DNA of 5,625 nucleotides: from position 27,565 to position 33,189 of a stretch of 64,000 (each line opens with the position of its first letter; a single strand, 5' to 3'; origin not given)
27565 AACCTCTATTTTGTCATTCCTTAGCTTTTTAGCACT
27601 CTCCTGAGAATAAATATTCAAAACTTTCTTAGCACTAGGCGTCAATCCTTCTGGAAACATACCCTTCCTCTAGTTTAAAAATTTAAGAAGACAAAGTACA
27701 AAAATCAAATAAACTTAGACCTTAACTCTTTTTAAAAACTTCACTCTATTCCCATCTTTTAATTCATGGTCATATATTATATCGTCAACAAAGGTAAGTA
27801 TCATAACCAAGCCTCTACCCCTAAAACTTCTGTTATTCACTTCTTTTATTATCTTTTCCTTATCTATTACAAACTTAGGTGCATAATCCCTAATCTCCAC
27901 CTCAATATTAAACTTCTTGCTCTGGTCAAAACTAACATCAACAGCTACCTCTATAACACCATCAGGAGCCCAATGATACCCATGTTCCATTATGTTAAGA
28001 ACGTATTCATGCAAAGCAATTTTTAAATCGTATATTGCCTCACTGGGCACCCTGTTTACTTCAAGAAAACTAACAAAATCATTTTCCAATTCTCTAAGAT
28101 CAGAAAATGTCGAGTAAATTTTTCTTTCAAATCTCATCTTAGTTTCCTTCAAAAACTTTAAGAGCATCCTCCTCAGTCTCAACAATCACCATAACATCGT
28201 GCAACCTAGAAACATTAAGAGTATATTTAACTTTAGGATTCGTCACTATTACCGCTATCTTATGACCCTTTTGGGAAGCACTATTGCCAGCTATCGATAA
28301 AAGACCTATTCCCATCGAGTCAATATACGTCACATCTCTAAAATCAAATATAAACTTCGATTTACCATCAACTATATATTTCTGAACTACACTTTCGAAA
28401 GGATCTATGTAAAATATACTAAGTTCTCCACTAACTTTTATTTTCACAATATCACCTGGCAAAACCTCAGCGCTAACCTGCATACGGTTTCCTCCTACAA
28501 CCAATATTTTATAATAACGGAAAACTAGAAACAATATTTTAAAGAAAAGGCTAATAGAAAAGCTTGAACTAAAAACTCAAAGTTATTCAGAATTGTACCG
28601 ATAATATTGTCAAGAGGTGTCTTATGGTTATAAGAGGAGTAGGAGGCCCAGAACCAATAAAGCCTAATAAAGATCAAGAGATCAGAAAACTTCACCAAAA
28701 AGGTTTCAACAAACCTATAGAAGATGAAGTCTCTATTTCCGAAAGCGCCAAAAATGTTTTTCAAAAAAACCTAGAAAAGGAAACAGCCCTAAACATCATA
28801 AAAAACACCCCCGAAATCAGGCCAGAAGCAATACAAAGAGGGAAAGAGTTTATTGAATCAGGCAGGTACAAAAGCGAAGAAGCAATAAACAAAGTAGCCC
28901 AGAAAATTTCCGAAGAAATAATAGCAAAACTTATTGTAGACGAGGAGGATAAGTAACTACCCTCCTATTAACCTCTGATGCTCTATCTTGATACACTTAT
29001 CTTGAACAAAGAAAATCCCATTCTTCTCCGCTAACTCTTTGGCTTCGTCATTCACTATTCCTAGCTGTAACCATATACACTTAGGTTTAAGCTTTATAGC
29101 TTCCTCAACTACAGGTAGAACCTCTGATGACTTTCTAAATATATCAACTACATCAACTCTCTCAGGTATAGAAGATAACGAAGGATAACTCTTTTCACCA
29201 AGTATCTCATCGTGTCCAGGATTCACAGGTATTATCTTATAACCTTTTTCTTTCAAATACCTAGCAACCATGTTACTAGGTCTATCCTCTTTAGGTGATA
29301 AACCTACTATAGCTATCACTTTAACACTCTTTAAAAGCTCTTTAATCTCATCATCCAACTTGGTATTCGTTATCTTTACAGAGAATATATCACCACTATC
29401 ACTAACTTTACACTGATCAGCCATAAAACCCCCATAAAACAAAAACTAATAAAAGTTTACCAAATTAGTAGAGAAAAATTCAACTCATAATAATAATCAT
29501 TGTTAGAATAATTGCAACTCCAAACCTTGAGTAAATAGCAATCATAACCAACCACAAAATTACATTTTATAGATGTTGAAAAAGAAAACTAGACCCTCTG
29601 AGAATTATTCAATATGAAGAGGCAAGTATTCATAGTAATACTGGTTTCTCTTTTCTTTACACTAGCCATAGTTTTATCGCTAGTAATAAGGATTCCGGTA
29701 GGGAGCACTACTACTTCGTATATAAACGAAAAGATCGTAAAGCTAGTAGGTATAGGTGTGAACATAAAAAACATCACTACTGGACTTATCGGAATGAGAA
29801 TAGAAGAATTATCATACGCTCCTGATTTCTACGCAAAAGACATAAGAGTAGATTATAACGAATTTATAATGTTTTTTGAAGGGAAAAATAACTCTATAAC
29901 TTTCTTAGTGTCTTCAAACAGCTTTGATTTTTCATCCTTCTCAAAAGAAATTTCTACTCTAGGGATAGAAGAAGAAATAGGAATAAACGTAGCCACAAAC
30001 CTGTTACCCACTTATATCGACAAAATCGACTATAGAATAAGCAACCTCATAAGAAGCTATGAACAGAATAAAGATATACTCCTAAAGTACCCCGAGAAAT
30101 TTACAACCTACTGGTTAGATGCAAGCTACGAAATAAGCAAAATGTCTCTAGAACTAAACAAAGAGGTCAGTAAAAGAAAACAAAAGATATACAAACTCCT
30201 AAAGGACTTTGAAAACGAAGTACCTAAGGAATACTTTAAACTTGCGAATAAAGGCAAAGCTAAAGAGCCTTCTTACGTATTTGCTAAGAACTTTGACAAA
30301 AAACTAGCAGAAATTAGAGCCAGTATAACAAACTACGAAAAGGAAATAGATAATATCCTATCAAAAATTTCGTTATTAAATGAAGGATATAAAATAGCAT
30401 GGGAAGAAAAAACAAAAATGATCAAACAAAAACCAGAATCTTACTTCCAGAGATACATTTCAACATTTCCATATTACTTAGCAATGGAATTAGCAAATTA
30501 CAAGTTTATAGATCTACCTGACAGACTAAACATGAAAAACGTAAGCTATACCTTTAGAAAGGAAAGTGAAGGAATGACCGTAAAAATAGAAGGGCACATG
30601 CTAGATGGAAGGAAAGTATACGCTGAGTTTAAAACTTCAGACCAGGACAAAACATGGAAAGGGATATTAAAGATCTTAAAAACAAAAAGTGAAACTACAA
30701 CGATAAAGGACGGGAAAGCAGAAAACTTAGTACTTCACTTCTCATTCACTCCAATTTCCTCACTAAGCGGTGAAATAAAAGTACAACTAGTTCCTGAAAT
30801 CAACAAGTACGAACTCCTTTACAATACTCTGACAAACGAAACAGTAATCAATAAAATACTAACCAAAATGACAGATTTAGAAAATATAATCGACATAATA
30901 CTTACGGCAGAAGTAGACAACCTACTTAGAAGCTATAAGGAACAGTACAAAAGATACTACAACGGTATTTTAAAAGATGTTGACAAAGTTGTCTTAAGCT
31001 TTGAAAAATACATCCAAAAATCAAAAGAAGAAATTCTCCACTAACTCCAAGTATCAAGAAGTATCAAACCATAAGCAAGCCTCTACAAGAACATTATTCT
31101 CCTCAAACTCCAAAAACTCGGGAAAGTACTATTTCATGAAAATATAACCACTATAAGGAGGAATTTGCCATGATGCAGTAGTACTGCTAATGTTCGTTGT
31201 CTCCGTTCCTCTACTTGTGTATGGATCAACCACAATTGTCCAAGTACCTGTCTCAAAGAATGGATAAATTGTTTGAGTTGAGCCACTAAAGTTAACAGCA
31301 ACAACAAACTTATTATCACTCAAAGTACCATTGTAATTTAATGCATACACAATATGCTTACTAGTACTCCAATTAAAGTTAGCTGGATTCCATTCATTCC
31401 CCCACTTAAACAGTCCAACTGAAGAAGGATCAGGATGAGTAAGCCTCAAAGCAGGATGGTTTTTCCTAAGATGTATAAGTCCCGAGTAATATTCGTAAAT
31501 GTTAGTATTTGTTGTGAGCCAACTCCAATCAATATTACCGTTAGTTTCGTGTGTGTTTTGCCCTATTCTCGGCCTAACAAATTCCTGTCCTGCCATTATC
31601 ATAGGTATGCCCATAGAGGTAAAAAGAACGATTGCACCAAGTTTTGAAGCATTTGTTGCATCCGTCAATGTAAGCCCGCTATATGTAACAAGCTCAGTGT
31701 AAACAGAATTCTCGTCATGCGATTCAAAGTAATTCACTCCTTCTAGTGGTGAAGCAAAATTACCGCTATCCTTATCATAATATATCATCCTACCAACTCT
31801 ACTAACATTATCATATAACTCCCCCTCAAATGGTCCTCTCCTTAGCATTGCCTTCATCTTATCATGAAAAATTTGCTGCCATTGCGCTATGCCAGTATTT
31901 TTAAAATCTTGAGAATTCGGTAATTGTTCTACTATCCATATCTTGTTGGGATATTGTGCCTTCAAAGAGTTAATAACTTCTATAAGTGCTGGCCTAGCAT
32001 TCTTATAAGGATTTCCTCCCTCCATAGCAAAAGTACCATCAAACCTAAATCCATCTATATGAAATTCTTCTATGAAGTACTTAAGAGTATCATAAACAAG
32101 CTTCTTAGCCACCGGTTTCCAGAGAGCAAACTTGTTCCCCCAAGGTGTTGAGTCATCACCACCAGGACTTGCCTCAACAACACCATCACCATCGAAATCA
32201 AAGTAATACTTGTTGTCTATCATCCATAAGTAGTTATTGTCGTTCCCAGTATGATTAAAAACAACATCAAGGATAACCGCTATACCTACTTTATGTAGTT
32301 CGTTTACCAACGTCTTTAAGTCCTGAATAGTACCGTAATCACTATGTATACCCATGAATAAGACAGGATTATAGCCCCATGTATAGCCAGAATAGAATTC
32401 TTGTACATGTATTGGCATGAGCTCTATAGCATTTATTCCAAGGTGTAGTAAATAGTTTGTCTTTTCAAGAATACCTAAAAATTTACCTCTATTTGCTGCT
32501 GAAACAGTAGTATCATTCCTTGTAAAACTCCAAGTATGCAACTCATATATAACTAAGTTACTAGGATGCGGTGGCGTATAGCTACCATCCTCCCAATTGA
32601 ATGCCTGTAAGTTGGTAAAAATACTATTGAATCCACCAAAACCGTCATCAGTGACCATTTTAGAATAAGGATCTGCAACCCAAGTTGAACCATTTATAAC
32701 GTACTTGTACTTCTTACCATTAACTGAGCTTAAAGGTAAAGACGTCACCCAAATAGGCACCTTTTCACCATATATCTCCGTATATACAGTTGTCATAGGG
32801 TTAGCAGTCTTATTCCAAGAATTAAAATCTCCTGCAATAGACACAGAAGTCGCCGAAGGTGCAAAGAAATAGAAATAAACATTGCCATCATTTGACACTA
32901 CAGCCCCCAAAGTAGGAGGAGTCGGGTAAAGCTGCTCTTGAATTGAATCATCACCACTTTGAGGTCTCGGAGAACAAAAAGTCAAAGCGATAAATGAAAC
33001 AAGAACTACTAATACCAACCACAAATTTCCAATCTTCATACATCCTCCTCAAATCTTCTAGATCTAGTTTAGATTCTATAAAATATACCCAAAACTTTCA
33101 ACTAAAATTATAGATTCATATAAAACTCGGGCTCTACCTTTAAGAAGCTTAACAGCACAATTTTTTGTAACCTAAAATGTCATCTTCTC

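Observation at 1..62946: Predicted exported proteins are enriched in Thr-Asn, a candidate sequon for an uncharacterised protein modification (glycosylation?) system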

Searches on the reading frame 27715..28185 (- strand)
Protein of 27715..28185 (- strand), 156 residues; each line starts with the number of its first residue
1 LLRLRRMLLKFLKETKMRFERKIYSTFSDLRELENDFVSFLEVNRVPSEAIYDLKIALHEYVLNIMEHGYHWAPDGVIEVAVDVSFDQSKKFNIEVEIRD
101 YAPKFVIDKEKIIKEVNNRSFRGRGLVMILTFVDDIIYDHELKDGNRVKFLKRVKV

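Call 33: search_protein_families(library=pfam, proteins=[window:27715-28185:-], max_evalue=0.001)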
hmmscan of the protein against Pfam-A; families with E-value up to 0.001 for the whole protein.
window:27715-28185:- (156 aa): 1 family
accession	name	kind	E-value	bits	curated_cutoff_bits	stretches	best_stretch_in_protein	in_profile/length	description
PF13581.12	HATPase_c_2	-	2.8e-17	63.4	27.4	1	29-150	7-125/127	Histidine kinase-like ATPase domain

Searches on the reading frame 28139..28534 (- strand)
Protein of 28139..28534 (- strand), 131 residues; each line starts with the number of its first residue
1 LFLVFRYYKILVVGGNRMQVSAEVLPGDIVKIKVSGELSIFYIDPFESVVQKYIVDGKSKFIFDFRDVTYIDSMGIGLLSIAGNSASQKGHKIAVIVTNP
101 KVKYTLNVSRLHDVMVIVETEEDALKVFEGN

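Call 50: search_protein_families(library=pfam, proteins=[window:28139-28534:-], max_evalue=0.00001)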
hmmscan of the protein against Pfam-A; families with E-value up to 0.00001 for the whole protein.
window:28139-28534:- (131 aa): 1 family
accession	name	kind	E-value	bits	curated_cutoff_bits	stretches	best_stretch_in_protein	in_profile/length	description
PF01740.26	STAS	-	5.2e-13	49.1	22.6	1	27-124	8-106/106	STAS domain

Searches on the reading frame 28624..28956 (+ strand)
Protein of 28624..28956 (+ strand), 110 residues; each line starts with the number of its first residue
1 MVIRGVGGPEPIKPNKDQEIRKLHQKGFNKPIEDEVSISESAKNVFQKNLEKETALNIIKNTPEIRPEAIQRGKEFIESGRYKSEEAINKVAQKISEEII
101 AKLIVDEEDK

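Call 33: search_protein_families(library=pfam, proteins=[window:28624-28956:+], max_evalue=0.001)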
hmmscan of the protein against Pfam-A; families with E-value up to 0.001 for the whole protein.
window:28624-28956:+ (110 aa): 1 family
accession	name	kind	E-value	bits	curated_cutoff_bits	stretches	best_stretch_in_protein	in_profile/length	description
PF04316.19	FlgM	-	1.1e-05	26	25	1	34-95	1-53/55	Anti-sigma-28 factor, FlgM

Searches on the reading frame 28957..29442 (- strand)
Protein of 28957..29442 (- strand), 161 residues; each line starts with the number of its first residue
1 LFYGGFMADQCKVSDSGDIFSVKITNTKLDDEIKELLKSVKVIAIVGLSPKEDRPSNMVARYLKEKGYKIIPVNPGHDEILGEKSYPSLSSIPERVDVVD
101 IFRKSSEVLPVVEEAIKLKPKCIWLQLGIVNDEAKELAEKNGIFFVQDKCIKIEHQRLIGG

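Call 33: search_protein_families(library=pfam, proteins=[window:28957-29442:-], max_evalue=0.001)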
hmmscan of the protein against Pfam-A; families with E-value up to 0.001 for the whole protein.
window:28957-29442:- (161 aa): 1 family
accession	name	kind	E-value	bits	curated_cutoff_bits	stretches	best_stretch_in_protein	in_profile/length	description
PF13380.12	CoA_binding_2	-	6.8e-44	149.5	22.8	1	41-156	1-116/116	CoA binding domain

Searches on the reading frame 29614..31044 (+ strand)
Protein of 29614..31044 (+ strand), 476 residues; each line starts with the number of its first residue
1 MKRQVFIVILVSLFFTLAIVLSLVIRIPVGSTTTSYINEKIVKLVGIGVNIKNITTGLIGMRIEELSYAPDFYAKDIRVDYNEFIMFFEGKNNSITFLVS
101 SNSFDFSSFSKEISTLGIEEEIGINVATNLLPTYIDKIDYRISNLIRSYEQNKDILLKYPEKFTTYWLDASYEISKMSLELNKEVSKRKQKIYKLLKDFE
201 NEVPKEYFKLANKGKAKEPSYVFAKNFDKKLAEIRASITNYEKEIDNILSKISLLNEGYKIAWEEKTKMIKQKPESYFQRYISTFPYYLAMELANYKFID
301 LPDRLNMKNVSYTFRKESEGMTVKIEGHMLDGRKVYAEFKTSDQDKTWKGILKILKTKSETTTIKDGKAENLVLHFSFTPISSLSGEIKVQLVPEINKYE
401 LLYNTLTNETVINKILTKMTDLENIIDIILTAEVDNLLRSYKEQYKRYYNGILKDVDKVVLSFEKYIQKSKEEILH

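Call 6: search_protein_families(library=pfam, proteins=[window:29614-31044:+], max_evalue=0.01)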
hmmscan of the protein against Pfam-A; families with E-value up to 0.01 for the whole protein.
window:29614-31044:+ (476 aa): 1 family
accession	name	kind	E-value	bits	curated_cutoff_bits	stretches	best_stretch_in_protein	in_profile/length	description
PF04513.17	Baculo_PEP_C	-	0.0017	18.9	38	0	225-266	88-129/140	Baculovirus polyhedron envelope protein, PEP, C terminus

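Call 61: search_protein_families(library=ncbifam, proteins=[window:29614-31044:+], max_evalue=0.001)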
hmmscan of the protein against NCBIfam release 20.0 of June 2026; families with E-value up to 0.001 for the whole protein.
window:29614-31044:+ (476 aa): 1 family
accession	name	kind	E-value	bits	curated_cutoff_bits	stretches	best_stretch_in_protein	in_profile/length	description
NF052383.1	ATPase_KamC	equivalog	0.00054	18.9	300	1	172-276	88-191/508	lysine 5,6-aminomutase reactivase ATPase KamC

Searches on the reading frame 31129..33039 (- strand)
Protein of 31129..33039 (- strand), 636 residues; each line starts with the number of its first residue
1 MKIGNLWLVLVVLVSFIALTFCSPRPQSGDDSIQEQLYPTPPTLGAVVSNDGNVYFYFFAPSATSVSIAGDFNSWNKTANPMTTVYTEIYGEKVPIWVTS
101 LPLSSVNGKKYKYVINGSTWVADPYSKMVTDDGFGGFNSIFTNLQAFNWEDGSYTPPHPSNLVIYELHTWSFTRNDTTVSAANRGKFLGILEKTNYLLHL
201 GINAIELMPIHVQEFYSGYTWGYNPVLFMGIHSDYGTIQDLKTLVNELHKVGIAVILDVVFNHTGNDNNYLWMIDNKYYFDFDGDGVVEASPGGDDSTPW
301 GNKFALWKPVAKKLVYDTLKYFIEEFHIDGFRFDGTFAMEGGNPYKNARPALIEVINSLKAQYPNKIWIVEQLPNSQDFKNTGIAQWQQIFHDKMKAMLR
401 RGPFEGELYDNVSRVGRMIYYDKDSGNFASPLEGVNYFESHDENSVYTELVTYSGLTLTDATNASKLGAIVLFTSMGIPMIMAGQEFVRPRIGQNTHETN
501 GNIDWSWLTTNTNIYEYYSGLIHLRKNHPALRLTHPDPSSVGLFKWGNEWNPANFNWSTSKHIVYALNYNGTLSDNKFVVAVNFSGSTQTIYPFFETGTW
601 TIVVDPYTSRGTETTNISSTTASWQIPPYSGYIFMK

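Call 6: search_protein_families(library=pfam, proteins=[window:31129-33039:-], max_evalue=0.01)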
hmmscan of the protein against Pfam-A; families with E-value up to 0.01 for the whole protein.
window:31129-33039:- (636 aa): 2 families
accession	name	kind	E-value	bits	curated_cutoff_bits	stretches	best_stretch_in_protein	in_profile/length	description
PF00128.31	Alpha-amylase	-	4e-26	92.7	22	2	172-270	7-98/446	Alpha amylase, catalytic domain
PF02922.24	CBM_48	-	1.7e-12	47.9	22.4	1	44-126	2-83/83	Carbohydrate-binding module 48 (Isoamylase N-terminal domain)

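Call 74: search_solved_structures(query=window:31129-33039:-, max_evalue=1e-10, show_alignments=2)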
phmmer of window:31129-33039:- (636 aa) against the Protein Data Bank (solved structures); distinct sequences matched with E-value up to 1e-10: 91 (the best 60 are shown).
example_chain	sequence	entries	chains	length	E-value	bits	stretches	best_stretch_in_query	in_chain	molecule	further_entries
2wan_A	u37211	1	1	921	4.8e-37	131.1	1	44-552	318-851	PULLULANASE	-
2e8y_A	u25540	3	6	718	2.4e-36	128.8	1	43-334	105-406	AmyX protein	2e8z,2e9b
6jeq_A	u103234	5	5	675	2.1e-35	125.7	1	105-537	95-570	Pulullanase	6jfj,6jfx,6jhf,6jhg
6jhh_A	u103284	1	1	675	1.6e-34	122.8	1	105-537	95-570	Pulullanase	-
6jhi_A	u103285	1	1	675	2.6e-34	122.1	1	105-537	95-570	Pulullanase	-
8dge_A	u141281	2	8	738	1.3e-32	116.4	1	66-531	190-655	Alpha amylase, catalytic domain protein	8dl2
8dl1_A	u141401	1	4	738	1.8e-32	116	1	66-531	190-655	Alpha amylase, catalytic domain protein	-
1eh9_A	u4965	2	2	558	1.4e-29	106.5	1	109-487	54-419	GLYCOSYLTREHALOSE TREHALOHYDROLASE | Malto-oligosyltrehalose trehalohydrolase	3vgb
3vgg_A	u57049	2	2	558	1.8e-29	106.1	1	109-487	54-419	Malto-oligosyltrehalose trehalohydrolase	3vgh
1eha_A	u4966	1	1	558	1.8e-29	106.1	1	109-487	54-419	GLYCOSYLTREHALOSE TREHALOHYDROLASE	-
3vgd_A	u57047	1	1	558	4.7e-29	104.7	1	109-487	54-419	Malto-oligosyltrehalose trehalohydrolase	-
3vge_A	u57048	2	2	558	9.1e-29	103.8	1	109-487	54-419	Malto-oligosyltrehalose trehalohydrolase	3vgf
9qf8_A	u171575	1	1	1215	9e-28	100.5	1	44-619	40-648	Ruminococcus bromii Amy10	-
3m07_A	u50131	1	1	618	2.7e-27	98.9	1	105-362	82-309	Putative alpha amylase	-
4j7r_A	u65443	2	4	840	3.1e-27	98.7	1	145-335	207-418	Isoamylase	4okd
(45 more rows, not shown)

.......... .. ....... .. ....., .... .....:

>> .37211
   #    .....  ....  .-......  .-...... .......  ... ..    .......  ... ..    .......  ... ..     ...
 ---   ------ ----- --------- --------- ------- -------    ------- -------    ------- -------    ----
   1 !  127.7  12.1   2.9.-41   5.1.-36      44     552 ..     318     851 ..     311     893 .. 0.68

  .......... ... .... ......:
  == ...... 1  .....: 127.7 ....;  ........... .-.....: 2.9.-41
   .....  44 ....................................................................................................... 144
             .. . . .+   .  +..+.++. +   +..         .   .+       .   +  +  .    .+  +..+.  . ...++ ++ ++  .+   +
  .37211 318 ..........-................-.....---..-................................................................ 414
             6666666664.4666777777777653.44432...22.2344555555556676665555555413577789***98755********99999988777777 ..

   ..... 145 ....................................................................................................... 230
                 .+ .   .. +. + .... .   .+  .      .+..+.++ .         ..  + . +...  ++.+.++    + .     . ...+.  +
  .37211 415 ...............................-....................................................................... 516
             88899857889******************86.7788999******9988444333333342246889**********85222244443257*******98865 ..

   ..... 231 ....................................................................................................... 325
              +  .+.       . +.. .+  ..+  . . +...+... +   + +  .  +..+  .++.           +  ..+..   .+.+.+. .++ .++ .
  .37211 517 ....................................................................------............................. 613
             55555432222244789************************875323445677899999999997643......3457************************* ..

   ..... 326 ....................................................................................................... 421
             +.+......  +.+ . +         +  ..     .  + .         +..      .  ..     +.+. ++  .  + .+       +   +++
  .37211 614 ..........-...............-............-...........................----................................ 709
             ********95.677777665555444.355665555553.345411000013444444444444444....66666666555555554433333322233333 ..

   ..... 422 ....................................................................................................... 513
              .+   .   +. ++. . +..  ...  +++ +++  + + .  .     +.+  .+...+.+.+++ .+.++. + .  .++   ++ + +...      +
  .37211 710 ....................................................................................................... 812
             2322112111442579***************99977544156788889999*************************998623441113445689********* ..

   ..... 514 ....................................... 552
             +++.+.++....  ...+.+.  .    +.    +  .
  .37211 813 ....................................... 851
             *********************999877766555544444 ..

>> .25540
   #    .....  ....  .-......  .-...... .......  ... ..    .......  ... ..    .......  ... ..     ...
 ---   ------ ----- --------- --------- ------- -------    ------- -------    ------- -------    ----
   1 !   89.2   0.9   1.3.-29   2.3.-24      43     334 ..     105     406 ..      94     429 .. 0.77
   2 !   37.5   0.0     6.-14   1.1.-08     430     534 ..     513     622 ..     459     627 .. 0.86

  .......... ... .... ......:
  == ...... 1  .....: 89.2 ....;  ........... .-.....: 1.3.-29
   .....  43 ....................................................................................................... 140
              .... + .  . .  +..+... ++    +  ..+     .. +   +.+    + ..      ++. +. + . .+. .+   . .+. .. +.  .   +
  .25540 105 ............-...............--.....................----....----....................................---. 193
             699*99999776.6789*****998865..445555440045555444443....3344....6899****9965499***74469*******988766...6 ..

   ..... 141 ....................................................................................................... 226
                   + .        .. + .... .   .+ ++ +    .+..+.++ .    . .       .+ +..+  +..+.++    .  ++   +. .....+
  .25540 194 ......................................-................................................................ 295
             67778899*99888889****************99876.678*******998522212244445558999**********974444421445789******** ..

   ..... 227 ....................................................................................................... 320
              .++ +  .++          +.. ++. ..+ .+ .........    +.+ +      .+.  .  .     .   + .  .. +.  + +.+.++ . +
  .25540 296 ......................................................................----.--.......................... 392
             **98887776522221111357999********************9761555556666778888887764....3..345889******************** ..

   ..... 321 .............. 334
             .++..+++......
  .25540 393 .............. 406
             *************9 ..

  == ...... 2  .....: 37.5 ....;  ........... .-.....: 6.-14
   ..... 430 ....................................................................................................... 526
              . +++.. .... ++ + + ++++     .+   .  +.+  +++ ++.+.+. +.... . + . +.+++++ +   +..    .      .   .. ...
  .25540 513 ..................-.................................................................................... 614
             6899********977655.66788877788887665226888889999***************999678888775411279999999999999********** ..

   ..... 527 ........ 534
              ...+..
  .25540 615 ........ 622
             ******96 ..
